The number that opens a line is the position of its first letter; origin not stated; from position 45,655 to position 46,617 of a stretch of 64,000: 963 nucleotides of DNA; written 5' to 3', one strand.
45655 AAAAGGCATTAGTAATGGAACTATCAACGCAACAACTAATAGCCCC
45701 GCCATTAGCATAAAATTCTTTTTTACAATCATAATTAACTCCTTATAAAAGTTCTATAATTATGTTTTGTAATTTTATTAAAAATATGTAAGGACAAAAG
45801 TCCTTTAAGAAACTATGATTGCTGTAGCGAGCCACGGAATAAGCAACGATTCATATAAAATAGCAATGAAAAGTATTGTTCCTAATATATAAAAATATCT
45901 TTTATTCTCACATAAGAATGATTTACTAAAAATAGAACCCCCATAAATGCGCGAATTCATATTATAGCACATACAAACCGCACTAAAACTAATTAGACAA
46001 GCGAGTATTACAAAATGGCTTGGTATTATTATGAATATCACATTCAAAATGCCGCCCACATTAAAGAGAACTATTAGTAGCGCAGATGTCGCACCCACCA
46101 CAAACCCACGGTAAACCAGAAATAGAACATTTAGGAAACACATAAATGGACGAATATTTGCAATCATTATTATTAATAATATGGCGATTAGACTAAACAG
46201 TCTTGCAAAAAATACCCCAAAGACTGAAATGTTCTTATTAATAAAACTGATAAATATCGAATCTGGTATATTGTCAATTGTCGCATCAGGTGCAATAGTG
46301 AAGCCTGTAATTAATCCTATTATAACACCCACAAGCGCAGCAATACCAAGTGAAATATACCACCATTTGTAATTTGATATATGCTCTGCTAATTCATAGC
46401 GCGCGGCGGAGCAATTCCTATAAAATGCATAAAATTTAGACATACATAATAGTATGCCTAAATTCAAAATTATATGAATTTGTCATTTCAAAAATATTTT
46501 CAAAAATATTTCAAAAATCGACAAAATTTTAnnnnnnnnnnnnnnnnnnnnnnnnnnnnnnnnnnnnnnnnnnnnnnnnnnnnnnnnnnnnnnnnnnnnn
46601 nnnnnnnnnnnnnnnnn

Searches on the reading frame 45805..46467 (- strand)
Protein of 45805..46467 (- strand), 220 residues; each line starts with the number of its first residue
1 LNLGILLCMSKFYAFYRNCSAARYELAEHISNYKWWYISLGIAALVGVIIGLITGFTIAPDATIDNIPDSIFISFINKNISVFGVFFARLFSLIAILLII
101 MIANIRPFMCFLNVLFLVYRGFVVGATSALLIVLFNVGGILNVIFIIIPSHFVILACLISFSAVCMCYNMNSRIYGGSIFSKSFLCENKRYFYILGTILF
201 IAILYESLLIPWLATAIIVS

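Call 13: search_protein_families(library=pfam, proteins=[window:45805-46467:-], max_evalue=0.00001)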
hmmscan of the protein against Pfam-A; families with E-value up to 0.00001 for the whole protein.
window:45805-46467:- (220 aa): 0 families

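Call 70: search_protein_families(library=ncbifam, proteins=[window:45805-46467:-], max_evalue=0.01)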
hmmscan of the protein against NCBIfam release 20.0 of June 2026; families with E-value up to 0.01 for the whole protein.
window:45805-46467:- (220 aa): 1 family
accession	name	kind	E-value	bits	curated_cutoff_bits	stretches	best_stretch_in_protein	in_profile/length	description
TIGR02831.1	spo_II_M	equivalog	0.0014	18.5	100.2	1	25-211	2-195/200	stage II sporulation protein M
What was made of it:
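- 45805..46467 (-): 220-aa membrane protein, probably a divergent SpoIIM, always downstream of the spo0A-like gene. TIGR02831, E 0.0014, full-length match (call 70).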
